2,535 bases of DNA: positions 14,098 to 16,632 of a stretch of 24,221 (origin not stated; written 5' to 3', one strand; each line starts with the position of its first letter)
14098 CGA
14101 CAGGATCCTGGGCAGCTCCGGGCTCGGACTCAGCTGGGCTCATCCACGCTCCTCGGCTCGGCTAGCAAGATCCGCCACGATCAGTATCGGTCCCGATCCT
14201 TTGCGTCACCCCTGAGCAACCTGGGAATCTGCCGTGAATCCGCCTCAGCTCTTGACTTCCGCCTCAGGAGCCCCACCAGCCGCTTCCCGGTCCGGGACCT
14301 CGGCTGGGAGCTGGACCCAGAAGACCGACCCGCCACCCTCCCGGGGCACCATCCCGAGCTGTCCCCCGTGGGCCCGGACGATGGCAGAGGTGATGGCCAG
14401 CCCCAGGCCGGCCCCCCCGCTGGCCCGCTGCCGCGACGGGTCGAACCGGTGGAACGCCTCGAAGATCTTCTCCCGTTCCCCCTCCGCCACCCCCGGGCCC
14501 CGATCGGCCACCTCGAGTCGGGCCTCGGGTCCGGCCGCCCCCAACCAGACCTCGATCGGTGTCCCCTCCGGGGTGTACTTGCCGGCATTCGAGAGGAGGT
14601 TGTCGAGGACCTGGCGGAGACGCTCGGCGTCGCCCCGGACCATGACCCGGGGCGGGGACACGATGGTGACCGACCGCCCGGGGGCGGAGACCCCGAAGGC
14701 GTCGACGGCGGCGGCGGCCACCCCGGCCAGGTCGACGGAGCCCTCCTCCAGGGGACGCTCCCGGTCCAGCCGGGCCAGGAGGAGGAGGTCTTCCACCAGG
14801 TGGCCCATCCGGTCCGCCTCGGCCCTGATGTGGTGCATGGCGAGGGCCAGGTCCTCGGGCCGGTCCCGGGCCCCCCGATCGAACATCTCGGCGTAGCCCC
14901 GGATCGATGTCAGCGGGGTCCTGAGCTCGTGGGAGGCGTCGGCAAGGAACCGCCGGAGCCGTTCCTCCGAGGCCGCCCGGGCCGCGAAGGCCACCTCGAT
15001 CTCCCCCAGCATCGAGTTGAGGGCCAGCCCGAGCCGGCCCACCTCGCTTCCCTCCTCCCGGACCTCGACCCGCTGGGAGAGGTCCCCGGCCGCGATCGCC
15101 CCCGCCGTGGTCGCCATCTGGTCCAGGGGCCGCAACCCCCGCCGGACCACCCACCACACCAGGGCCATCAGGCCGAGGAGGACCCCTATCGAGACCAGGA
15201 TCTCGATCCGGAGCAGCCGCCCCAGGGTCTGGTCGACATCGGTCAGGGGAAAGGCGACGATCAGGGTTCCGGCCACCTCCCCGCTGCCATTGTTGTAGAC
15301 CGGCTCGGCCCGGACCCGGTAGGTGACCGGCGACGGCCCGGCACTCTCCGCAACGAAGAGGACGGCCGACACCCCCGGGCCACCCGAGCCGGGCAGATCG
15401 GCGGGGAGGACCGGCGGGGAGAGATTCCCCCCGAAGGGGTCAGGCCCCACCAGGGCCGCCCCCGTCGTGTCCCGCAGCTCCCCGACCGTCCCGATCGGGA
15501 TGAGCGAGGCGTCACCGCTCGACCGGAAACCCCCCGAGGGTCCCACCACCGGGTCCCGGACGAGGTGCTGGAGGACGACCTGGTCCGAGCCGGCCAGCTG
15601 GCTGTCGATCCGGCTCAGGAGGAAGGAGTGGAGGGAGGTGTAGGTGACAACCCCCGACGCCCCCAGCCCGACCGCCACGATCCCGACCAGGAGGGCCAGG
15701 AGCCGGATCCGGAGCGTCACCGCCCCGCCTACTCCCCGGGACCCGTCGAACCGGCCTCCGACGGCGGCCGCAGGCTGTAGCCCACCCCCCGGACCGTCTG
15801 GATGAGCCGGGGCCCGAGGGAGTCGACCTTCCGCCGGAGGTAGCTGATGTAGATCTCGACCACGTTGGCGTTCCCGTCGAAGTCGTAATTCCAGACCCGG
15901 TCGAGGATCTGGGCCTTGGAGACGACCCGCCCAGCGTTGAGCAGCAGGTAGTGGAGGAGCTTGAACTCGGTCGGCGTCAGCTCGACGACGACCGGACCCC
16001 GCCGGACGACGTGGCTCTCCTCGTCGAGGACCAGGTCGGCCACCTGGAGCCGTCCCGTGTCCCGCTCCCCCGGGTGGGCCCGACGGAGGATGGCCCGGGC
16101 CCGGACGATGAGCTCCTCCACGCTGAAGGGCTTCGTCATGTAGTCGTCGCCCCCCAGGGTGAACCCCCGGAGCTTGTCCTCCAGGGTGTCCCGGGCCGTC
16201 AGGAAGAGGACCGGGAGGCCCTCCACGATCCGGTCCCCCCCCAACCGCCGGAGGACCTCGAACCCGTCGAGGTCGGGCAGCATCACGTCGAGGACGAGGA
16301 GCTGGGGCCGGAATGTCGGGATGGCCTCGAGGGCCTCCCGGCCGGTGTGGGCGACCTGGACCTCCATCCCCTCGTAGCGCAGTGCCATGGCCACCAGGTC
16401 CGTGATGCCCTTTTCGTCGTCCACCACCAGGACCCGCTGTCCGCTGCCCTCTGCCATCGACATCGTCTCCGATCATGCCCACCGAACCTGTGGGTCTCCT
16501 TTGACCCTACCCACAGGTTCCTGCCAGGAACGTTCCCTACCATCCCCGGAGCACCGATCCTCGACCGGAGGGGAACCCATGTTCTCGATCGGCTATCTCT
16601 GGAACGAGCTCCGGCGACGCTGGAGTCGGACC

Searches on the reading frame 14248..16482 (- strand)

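Call 12: search_protein_families(library=pfam, proteins=[window:14248-16482:-], max_evalue=0.01)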
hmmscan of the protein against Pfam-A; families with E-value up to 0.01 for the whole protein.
window:14248-16482:- (745 aa): 3 families
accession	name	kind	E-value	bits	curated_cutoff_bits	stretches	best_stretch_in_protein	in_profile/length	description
PF02518.31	HATPase_c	-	9.3e-26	90.9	26.4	1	617-728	1-110/111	Histidine kinase-, DNA gyrase B-, and HSP90-like ATPase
PF00512.31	HisKA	-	1.6e-19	70.2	26.9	1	509-574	2-65/66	His Kinase A (phospho-acceptor) domain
PF00672.30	HAMP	-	4.7e-14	52.9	25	1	444-496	1-52/53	HAMP domain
